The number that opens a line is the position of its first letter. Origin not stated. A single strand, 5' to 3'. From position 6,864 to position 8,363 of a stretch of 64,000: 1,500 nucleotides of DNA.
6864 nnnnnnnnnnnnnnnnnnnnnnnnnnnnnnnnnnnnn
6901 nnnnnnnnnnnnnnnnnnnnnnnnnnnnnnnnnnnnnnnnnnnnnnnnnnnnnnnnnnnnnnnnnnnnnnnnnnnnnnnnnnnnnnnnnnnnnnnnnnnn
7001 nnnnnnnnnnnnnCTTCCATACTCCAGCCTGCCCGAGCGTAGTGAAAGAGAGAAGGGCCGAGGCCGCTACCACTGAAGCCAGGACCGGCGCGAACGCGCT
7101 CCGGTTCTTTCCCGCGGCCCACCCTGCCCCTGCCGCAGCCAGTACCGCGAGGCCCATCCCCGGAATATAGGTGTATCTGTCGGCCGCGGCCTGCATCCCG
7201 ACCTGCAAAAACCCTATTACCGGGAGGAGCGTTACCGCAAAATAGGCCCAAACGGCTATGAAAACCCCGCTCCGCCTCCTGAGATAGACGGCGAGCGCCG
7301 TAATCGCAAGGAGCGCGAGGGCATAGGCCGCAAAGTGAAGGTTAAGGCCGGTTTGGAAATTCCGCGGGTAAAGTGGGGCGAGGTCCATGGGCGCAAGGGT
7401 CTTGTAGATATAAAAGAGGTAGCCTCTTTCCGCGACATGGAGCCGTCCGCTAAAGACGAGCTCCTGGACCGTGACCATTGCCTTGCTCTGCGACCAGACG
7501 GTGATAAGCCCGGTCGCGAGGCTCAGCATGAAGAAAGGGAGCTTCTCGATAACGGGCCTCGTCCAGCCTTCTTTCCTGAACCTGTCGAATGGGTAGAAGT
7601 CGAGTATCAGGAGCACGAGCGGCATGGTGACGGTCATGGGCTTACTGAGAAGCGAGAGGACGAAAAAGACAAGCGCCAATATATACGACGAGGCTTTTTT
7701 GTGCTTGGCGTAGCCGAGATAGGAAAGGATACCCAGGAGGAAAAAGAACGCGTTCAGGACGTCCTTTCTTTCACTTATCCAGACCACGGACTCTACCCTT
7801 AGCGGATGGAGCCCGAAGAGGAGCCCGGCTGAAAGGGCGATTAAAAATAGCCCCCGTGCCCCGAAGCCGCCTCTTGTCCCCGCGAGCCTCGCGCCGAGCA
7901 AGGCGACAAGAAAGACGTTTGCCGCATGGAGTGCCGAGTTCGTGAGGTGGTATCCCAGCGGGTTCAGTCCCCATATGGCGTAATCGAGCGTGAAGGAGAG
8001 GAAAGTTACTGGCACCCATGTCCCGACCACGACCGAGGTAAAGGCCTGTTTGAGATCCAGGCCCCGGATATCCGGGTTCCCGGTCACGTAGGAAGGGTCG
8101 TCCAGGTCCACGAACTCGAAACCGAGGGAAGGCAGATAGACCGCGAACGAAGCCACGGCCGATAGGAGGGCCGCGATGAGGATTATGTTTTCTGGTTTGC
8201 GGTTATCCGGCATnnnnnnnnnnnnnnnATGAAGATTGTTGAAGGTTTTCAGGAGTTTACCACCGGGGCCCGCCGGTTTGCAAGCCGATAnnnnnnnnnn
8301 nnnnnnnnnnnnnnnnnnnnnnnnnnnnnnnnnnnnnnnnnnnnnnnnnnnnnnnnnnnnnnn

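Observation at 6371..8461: Near-identical 300-bp junction duplicated between paralog boundaries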

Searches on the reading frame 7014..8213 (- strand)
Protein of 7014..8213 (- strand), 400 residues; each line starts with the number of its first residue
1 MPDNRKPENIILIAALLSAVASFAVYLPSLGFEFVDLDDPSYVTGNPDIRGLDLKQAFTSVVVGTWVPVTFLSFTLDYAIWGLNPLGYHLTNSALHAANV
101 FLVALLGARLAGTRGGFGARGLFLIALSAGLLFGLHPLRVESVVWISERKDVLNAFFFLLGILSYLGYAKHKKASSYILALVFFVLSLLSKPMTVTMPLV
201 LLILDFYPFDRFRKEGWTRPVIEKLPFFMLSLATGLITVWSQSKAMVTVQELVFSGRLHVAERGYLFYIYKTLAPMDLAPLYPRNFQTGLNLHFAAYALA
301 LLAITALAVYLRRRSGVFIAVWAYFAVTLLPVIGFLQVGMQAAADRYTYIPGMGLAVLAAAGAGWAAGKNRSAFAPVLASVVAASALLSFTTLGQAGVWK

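Call 29: search_solved_structures(query=window:7014-8213:-, max_evalue=1)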
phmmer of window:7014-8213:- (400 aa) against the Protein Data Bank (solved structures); distinct sequences matched with E-value up to 1: 1.
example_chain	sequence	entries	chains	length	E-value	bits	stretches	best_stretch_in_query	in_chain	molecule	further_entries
9fqr_Xe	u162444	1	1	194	0.46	13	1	147-225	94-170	Cilia- and flagella-associated protein 97 domain containing 1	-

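Call 30: search_protein_families(library=pfam, proteins=[window:7014-8213:-], max_evalue=10)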
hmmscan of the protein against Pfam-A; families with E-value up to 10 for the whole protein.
window:7014-8213:- (400 aa): 0 families
